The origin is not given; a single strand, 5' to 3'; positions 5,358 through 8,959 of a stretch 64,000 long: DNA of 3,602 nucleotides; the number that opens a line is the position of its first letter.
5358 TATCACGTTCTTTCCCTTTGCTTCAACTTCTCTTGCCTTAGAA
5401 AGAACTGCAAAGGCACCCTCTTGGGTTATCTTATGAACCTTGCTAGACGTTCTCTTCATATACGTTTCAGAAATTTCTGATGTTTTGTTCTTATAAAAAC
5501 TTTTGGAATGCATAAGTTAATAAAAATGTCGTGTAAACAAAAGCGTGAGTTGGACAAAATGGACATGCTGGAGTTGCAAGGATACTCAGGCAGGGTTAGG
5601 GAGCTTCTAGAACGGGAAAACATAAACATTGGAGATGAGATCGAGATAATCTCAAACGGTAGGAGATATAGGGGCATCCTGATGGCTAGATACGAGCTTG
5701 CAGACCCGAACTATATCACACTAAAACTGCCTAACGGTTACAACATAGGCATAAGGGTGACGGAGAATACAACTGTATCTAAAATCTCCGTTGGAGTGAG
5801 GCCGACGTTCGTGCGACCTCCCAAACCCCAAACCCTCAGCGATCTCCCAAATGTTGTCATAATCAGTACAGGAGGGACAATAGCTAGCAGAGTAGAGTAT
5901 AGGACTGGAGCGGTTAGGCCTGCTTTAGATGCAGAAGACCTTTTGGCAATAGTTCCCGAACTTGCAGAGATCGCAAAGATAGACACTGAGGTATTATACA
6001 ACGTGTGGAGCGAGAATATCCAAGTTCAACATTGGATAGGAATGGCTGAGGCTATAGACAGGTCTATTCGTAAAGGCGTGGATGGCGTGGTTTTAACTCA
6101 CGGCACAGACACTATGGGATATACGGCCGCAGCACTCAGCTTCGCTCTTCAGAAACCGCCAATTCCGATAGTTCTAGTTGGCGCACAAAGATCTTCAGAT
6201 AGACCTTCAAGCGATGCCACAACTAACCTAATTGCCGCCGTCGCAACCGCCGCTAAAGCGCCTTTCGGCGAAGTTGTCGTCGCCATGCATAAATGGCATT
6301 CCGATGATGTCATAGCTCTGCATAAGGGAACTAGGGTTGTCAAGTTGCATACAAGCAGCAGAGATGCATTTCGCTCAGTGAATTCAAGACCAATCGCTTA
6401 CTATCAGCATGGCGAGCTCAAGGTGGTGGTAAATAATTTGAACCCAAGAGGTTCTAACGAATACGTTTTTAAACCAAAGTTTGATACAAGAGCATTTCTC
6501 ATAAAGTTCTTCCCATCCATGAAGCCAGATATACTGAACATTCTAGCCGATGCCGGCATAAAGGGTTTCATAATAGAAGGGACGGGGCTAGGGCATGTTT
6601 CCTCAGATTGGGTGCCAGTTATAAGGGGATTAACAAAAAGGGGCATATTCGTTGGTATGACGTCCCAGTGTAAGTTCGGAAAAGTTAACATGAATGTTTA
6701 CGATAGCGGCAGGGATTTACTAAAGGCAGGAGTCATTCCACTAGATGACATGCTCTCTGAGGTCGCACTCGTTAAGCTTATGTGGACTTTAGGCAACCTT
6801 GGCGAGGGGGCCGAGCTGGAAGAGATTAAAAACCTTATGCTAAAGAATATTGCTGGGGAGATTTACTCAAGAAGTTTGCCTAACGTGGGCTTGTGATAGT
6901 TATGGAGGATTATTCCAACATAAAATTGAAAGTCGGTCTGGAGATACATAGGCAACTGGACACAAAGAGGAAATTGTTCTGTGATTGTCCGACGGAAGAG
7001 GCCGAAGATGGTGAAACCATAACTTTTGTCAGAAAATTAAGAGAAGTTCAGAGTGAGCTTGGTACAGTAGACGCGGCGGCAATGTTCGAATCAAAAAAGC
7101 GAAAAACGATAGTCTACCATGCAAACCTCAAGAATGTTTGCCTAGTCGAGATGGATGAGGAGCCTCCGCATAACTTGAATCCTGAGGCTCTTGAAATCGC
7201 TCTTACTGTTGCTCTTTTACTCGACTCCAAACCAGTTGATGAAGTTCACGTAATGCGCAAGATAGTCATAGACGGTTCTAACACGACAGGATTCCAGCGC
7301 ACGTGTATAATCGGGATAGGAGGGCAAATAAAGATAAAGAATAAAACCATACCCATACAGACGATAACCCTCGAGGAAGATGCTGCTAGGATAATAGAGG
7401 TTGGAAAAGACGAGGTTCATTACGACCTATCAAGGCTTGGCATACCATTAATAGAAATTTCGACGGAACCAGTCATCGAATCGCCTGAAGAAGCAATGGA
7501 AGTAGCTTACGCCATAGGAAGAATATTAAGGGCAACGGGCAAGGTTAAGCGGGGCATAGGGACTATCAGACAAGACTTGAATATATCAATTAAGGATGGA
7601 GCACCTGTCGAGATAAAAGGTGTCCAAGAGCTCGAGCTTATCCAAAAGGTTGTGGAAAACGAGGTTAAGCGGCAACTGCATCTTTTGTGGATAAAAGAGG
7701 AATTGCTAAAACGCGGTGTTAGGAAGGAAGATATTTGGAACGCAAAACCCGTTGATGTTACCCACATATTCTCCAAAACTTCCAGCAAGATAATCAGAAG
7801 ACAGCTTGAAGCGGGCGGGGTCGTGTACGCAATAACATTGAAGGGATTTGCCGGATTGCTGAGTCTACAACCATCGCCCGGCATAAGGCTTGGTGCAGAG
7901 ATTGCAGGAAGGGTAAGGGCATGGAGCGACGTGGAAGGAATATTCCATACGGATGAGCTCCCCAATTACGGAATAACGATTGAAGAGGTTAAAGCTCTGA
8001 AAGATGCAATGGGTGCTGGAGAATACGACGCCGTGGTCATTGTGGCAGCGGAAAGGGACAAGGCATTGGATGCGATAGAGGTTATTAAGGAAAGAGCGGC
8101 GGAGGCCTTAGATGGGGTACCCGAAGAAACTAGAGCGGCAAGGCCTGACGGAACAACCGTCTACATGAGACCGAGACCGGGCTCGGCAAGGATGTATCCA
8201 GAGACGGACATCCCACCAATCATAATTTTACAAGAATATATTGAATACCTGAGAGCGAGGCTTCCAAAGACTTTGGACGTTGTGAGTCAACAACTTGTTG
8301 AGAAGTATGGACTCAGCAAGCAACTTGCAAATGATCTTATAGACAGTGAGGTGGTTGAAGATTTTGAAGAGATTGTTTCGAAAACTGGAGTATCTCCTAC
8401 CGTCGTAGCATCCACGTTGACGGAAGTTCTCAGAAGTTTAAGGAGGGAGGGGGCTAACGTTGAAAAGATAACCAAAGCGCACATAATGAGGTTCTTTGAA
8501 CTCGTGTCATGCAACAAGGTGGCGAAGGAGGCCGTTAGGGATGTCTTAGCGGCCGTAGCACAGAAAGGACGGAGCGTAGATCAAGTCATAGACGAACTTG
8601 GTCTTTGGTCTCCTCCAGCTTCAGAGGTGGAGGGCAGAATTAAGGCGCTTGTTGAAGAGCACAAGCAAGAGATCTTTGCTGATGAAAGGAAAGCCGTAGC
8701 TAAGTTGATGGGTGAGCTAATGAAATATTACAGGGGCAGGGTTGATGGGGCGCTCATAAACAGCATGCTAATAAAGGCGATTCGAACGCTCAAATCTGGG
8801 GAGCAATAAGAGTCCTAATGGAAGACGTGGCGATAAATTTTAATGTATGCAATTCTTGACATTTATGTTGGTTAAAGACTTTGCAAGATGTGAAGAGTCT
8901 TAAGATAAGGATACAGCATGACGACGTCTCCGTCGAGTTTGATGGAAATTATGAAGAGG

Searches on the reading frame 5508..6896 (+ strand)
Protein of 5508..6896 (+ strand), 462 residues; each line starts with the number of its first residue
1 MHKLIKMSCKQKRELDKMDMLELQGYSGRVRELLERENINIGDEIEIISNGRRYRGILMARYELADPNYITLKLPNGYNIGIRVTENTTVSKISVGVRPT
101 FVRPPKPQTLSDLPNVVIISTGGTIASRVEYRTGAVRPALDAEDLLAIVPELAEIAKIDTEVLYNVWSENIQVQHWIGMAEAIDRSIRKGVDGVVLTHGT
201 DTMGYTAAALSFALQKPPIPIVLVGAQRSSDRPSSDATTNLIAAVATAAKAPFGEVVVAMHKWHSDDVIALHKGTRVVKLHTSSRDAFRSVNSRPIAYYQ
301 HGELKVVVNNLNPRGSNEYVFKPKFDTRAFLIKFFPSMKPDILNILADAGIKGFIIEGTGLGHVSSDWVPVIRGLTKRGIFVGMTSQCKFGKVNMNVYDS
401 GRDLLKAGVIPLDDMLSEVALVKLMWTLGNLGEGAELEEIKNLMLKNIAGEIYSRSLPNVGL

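Call 9: search_protein_families(library=pfam, proteins=[window:5508-6896:+], max_evalue=0.001)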
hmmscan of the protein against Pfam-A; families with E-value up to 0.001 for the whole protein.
window:5508-6896:+ (462 aa): 3 families
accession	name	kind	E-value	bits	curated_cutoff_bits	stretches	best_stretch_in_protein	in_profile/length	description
PF00710.25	Asparaginase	-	8.2e-63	211.9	22.5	1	115-306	1-187/193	Asparaginase, N-terminal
PF17763.6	Asparaginase_C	-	5.5e-30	104.1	34.6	1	330-444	3-114/114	Glutaminase/Asparaginase C-terminal domain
PF18195.6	GatD_N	-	2e-17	62.7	25.7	1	39-92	1-53/54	GatD N-terminal domain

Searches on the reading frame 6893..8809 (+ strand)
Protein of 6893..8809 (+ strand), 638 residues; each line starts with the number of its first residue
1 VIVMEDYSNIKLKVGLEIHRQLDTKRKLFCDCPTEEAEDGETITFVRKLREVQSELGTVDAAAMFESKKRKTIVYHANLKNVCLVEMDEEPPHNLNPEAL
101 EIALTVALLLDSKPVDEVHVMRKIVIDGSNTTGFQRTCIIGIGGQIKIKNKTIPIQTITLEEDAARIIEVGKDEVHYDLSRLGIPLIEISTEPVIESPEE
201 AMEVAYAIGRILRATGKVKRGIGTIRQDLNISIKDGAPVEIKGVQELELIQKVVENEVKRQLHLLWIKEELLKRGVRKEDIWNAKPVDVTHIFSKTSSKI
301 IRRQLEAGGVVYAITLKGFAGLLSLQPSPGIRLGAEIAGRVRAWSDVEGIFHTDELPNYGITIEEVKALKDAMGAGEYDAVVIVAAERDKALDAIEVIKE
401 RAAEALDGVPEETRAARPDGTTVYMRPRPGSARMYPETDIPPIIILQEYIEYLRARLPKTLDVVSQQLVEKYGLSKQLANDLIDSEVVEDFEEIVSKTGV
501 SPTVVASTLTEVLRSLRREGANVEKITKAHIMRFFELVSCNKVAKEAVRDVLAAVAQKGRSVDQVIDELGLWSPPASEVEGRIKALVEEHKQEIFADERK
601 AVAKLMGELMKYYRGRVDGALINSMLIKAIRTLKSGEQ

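Call 9: search_protein_families(library=pfam, proteins=[window:6893-8809:+], max_evalue=0.001)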
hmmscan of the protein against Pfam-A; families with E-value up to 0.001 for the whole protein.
window:6893-8809:+ (638 aa): 4 families
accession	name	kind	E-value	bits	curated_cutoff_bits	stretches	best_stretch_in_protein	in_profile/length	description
PF02934.20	GatB_N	-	6.2e-65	219.6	23.4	1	13-451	2-277/277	GatB/GatE catalytic domain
PF02637.23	GatB_Yqey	-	3.1e-22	79.5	27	1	491-629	3-147/148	GatB domain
PF02938.19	GAD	-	7.1e-14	52.3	23.4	1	301-394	1-94/95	GAD domain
PF09424.15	YqeY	-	0.00076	20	27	0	580-627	93-140/143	Yqey-like protein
